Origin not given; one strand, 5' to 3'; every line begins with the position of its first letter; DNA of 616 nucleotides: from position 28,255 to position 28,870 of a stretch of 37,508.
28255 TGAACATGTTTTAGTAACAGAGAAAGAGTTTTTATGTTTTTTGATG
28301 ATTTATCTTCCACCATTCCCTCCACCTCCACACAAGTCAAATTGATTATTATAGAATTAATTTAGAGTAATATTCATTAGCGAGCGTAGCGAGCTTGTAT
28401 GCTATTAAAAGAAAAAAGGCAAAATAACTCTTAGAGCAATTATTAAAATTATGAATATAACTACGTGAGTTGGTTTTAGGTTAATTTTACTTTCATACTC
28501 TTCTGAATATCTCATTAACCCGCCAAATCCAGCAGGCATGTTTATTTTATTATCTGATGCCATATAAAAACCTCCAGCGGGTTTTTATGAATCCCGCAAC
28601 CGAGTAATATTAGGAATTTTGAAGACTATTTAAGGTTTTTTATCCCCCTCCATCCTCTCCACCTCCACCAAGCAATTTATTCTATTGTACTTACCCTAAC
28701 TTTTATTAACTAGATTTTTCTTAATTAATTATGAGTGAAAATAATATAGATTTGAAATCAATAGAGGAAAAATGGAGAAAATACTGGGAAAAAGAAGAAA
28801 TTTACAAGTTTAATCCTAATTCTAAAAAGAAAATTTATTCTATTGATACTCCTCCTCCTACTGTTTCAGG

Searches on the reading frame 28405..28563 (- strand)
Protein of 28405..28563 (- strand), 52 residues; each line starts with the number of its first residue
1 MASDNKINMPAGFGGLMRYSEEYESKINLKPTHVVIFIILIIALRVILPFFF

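Call 10: find_encoding_contigs(protein=window:28408-28563:-, flank=3000, max_places=10)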
Protein seq(52 aa) (52 aa): 5 contigs read that carry it; 5 places shown.
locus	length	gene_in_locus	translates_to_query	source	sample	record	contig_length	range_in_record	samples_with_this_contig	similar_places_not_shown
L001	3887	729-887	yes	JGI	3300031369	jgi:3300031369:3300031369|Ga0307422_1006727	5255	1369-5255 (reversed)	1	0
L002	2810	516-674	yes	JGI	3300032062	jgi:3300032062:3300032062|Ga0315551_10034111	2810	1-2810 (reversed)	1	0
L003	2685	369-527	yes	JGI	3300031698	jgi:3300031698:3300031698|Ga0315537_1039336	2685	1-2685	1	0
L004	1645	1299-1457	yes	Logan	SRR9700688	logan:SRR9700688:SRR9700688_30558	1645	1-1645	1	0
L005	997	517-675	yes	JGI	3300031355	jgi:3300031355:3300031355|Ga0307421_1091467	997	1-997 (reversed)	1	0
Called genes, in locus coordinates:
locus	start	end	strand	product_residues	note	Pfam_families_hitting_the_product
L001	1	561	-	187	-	?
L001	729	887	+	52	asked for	PF03911:Sec61_beta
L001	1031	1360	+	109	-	PF01849:NAC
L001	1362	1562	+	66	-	-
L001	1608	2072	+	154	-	-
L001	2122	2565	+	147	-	-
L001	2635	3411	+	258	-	PF00142:Fer4_NifH, PF01656:CbiA, PF02374:ArsA_ATPase (weak), PF06564:CBP_BcsQ, PF09140:MipZ (weak), PF10609:ParA, PF13614:AAA_31, PF13500:AAA_26 (weak)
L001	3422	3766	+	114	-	PF01588:tRNA_bind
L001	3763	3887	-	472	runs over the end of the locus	PF00133:tRNA-synt_1, PF01406:tRNA-synt_1e, PF01921:tRNA-synt_1f (faint), PF09334:tRNA-synt_1g, PF00133:tRNA-synt_1 (weak), PF08264:Anticodon_1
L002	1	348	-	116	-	?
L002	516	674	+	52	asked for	PF03911:Sec61_beta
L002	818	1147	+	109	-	PF01849:NAC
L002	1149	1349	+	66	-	-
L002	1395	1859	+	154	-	-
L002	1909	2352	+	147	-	-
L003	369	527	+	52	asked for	PF03911:Sec61_beta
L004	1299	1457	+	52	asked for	PF03911:Sec61_beta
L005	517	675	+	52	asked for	PF03911:Sec61_beta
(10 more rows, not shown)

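Call 14: search_protein_families(library=pfam, proteins=[window:28405-28563:-])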
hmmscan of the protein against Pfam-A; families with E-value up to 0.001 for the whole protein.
window:28405-28563:- (52 aa): 1 family
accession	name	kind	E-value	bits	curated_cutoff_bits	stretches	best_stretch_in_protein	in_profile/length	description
PF03911.21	Sec61_beta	-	5e-08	33.3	27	1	15-51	4-40/41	Sec61beta family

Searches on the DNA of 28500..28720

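Call 42: search_rna_families(source=window, start=28500, end=28720, threshold=evalue, max_evalue=10)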
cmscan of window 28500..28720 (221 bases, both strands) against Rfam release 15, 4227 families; matches with E-value up to 10: 2.
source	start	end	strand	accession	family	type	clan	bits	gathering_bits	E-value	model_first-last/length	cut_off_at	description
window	28617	28653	-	RF01369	CRISPR-DR56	Gene; CRISPR;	-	20.9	35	0.065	1-37/37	no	CRISPR RNA direct repeat element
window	28512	28605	-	RF01761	wcaG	Cis-reg;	-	12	42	6.7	1-98/98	no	wcaG RNA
